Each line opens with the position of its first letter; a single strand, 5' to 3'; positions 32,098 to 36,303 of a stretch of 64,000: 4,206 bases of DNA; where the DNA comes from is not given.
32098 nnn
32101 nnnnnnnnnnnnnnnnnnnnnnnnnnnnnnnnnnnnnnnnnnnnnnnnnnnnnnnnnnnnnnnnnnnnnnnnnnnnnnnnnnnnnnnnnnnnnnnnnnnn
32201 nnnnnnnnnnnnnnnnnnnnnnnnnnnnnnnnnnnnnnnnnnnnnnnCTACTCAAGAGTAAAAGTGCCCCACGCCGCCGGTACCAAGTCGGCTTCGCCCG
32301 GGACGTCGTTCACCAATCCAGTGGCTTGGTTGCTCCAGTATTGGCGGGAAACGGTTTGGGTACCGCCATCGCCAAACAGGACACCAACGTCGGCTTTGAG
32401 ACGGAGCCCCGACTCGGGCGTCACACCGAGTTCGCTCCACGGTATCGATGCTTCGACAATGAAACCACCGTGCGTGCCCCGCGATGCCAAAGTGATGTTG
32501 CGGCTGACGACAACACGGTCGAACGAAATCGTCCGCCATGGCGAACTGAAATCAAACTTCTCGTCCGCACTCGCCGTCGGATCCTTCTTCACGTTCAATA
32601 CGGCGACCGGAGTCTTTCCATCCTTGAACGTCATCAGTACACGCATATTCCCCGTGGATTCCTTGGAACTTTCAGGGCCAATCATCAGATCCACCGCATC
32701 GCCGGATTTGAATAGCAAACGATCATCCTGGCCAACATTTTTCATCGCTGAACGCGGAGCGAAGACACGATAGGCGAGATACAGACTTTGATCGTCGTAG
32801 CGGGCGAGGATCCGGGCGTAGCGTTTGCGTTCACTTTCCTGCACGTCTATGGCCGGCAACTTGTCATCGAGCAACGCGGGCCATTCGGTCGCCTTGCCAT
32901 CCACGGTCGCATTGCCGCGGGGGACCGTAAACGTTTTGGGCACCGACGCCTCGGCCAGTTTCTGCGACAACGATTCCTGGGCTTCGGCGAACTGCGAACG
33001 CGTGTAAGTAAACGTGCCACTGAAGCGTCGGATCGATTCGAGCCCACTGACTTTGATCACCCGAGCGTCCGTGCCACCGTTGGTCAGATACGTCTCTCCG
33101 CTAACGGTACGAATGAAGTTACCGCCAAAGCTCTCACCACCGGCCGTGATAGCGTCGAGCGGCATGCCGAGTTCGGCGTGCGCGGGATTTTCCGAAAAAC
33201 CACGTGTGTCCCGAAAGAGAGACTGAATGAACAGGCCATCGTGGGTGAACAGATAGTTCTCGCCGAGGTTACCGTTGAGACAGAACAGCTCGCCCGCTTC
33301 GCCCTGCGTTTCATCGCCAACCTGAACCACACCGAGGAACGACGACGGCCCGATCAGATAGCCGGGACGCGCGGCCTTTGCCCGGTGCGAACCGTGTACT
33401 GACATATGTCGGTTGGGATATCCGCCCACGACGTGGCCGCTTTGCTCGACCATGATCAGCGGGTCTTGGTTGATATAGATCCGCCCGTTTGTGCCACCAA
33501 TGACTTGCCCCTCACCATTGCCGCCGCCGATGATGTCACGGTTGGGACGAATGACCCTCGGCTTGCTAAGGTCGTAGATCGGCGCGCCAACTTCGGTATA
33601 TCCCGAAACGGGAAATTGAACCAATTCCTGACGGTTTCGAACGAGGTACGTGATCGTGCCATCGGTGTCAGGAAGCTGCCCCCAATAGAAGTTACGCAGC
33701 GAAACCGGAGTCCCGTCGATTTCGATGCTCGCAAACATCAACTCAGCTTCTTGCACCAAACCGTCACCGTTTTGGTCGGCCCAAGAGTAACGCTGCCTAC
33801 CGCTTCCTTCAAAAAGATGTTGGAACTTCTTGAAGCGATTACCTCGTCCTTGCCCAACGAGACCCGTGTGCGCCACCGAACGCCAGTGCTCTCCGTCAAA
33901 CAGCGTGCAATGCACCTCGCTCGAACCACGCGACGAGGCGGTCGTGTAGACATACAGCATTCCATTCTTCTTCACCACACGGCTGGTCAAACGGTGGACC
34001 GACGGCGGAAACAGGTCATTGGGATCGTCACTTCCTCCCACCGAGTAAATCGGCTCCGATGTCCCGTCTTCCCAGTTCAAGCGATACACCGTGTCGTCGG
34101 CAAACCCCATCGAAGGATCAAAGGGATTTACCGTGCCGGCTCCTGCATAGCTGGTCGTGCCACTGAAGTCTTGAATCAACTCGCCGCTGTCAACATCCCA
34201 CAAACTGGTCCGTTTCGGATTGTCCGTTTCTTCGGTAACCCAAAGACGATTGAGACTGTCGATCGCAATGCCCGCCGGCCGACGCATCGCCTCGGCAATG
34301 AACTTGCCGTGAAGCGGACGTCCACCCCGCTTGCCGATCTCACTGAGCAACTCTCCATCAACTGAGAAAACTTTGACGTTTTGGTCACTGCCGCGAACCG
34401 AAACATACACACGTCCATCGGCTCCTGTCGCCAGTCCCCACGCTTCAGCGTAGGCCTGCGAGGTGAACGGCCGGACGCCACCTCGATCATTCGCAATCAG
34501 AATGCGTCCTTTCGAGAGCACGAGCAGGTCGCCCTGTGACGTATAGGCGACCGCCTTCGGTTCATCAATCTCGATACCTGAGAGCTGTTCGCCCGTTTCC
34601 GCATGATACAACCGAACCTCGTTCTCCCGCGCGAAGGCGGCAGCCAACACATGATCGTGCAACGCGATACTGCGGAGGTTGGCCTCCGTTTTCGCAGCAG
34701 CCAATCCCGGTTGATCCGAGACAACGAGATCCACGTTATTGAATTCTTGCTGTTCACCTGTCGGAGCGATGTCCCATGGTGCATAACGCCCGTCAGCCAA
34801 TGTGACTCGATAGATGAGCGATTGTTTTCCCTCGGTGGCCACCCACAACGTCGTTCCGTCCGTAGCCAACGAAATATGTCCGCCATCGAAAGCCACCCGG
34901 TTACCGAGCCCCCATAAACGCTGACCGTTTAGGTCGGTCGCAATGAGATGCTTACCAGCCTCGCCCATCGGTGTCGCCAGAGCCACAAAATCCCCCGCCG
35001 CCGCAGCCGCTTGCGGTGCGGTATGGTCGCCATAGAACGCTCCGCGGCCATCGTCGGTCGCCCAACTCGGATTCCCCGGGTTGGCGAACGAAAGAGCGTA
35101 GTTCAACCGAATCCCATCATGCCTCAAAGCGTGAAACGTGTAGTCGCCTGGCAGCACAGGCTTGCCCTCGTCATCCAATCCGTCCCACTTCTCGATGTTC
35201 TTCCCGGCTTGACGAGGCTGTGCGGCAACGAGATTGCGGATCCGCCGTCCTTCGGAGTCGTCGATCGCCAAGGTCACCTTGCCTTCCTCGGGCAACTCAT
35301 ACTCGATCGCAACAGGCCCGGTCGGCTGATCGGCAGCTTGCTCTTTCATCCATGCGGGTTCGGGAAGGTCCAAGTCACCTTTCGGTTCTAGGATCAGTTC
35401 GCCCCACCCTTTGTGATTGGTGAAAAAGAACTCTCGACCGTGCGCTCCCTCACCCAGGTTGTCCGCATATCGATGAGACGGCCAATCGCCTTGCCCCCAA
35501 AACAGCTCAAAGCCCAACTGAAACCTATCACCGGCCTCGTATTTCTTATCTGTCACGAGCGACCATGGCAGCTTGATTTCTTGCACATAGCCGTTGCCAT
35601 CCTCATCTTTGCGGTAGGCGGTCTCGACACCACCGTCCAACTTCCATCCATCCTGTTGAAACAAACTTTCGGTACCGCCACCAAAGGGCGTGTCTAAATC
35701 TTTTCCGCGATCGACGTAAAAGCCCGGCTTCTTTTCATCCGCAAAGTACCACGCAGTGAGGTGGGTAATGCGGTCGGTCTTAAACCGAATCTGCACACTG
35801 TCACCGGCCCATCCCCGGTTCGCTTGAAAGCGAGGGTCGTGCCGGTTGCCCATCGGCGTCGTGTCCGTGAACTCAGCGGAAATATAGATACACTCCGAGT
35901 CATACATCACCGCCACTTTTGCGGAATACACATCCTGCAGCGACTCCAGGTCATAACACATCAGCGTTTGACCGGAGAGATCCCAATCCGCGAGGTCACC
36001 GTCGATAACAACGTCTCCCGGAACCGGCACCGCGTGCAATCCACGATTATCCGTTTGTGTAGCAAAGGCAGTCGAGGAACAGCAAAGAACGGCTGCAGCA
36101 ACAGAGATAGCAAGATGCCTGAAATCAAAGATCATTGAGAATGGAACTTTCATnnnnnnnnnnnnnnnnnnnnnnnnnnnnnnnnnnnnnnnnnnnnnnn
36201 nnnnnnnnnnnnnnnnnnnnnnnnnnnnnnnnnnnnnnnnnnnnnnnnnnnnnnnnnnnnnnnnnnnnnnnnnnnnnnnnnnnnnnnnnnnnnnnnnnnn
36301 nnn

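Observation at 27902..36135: Tandem ~1300/1440-aa paralogues: candidate new polysaccharide-active enzyme family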

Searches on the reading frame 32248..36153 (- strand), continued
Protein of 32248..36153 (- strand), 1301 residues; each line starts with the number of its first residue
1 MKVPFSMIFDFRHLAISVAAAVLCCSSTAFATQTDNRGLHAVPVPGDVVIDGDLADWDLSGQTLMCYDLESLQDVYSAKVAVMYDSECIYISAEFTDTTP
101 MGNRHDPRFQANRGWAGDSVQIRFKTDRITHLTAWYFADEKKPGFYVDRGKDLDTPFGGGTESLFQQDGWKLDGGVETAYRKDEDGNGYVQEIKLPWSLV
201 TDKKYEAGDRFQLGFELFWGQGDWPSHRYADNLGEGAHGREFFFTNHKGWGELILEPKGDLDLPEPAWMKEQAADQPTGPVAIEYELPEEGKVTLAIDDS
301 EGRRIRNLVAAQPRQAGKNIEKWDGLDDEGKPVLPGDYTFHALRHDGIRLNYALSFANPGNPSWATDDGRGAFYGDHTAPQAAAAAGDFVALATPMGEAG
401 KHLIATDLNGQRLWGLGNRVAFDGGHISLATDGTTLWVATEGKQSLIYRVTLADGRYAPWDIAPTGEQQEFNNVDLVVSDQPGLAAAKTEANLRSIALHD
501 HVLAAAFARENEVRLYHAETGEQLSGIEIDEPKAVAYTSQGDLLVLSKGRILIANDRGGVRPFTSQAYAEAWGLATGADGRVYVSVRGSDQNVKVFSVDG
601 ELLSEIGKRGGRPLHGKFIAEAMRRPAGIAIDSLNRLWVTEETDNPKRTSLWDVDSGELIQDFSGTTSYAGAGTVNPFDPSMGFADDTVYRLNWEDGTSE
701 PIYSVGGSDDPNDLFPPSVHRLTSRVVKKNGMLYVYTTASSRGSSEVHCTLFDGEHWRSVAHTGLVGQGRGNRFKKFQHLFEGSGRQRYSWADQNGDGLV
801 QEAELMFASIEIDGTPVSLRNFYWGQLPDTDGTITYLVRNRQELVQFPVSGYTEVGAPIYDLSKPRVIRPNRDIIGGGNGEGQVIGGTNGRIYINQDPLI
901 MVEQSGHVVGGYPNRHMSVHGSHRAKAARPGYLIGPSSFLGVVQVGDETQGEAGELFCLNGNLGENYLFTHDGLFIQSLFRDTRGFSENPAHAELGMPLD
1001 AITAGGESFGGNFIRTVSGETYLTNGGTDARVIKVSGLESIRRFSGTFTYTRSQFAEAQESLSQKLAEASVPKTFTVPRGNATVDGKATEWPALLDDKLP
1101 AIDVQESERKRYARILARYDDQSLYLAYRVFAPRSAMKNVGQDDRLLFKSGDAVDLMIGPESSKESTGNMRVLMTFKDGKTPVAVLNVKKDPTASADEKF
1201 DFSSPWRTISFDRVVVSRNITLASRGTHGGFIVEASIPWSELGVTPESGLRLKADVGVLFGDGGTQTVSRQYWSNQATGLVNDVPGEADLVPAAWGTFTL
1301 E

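Call 73: search_protein_families(library=pfam, alignment_id=A3, max_evalue=0.00001)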
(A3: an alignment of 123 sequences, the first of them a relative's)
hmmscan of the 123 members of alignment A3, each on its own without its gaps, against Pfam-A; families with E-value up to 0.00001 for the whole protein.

A. member 1, L001:7636-8163:+ (176 aa): 1 family
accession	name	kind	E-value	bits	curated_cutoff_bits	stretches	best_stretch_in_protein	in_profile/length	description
PF04542.20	Sigma70_r2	-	9.3e-18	64.2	24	1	17-81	4-69/71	Sigma-70 region 2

B. families by the number of members that match (of 123 scanned): 134 families (the first 25 are shown)
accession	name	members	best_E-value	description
PF13472.12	Lipase_GDSL_2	11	6.4e-23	GDSL-like Lipase/Acylhydrolase family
PF00657.28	Lipase_GDSL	11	1.1e-15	GDSL-like Lipase/Acylhydrolase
PF07963.17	N_methyl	9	3e-10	Prokaryotic N-terminal methylation motif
PF13377.12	Peripla_BP_3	7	4.9e-26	Periplasmic binding protein-like domain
PF00392.27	GntR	7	3e-17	Bacterial regulatory proteins, gntR family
PF07596.16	SBP_bac_10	5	4.4e-17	Protein of unknown function (DUF1559)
PF04542.20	Sigma70_r2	3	9.3e-18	Sigma-70 region 2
PF01408.29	GFO_IDH_MocA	3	8.6e-17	Oxidoreductase family, NAD-binding Rossmann fold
PF22725.1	GFO_IDH_MocA_C3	3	1.2e-15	GFO/IDH/MocA C-terminal domain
PF00400.38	WD40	2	9.4e-86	WD domain, G-beta repeat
PF25174.1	Beta-prop_THOC3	2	2.1e-84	THOC3 beta-propeller domain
PF03629.24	SASA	2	7.4e-65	Carbohydrate esterase, sialic acid-specific acetylesterase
PF24817.1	WD40_WDHD1_1st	2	1.1e-59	WDHD1 first WD40 domain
PF03781.23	FGE-sulfatase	2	2e-58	Sulfatase-modifying factor enzyme 1-like domain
PF24807.1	WD40_CDC20-Fz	2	2.2e-56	CDC20/Fizzy WD40 domain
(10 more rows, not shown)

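Call 90: search_protein_families(library=ncbifam, proteins=[L002:4647-5555:-, L002:20398-22404:+], max_evalue=0.001)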
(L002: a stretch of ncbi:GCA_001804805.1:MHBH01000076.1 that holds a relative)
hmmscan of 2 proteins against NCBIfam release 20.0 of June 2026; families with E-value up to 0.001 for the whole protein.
L002:4647-5555:- (302 aa): 0 families

L002:20398-22404:+ (669 aa): 9 families
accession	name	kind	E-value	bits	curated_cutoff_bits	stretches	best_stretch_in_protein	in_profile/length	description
NF052611.1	beta_gal_Bga2A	equivalog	9.4e-18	63.6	999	1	194-440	209-458/1007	beta-galactosidase, LacZ type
NF007666.0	PRK10340.1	equivalog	2.3e-15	55.6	1284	1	103-439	133-449/1030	beta-galactosidase subunit alpha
NF007074.0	PRK09525.1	subfamily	2.4e-11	42.2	1221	1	99-440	141-463/1027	beta-galactosidase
NF041463.1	GalB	equivalog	6.5e-08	30.8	900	1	267-447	317-486/869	beta-galactosidase GalB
NF049891.1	Bet1-4galacdseBT4156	equivalog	5.2e-07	27.9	1700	1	263-439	254-407/946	exo-beta-1,4-galactosidase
NF041100.1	betagal_LacZ_Ttogales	equivalog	1.6e-06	26.1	2000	1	323-440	323-443/1090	beta-galactosidase LacZ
NF050095.1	BetGlucuronLacZ4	equivalog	1.4e-05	23.4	950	1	266-441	243-409/666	beta-glucuronidase LacZ4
NF041462.1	GalA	equivalog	1.6e-05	23.3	900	1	276-481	264-436/763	beta-galactosidase GalA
NF049877.1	GlucurArabfur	equivalog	1.7e-05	22.6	1800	1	277-439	619-769/1400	beta-d-glucuronidase/beta-L-arabinofuranosidase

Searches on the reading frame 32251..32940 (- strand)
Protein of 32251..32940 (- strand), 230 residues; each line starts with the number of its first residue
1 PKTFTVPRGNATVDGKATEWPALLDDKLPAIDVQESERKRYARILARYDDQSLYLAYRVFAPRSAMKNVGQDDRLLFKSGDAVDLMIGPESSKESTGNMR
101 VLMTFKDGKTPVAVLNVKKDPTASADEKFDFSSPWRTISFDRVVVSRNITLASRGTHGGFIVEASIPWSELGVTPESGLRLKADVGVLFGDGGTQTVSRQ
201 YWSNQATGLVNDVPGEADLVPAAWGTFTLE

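Call 45: search_protein_families(library=pfam, proteins=[window:32251-32940:-], max_evalue=10)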
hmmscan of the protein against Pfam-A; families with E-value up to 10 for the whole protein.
window:32251-32940:- (230 aa): 1 family
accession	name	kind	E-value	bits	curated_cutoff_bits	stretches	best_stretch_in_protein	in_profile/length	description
PF06452.16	CBM9_1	-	0.00037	20.9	23.4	1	44-204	35-165/185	Carbohydrate family 9 binding domain-like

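Call 77: search_solved_structures(query=window:32251-32940:-, max_evalue=10, show_alignments=2)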
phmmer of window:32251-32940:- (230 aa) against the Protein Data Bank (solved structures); distinct sequences matched with E-value up to 10: 2.
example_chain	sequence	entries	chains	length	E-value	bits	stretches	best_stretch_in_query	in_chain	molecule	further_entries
1i82_A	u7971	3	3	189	0.38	13.5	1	154-185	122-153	ENDO-1,4-BETA-XYLANASE A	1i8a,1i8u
8t0b_A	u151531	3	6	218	0.99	12.1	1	157-222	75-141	DUF1842 domain-containing protein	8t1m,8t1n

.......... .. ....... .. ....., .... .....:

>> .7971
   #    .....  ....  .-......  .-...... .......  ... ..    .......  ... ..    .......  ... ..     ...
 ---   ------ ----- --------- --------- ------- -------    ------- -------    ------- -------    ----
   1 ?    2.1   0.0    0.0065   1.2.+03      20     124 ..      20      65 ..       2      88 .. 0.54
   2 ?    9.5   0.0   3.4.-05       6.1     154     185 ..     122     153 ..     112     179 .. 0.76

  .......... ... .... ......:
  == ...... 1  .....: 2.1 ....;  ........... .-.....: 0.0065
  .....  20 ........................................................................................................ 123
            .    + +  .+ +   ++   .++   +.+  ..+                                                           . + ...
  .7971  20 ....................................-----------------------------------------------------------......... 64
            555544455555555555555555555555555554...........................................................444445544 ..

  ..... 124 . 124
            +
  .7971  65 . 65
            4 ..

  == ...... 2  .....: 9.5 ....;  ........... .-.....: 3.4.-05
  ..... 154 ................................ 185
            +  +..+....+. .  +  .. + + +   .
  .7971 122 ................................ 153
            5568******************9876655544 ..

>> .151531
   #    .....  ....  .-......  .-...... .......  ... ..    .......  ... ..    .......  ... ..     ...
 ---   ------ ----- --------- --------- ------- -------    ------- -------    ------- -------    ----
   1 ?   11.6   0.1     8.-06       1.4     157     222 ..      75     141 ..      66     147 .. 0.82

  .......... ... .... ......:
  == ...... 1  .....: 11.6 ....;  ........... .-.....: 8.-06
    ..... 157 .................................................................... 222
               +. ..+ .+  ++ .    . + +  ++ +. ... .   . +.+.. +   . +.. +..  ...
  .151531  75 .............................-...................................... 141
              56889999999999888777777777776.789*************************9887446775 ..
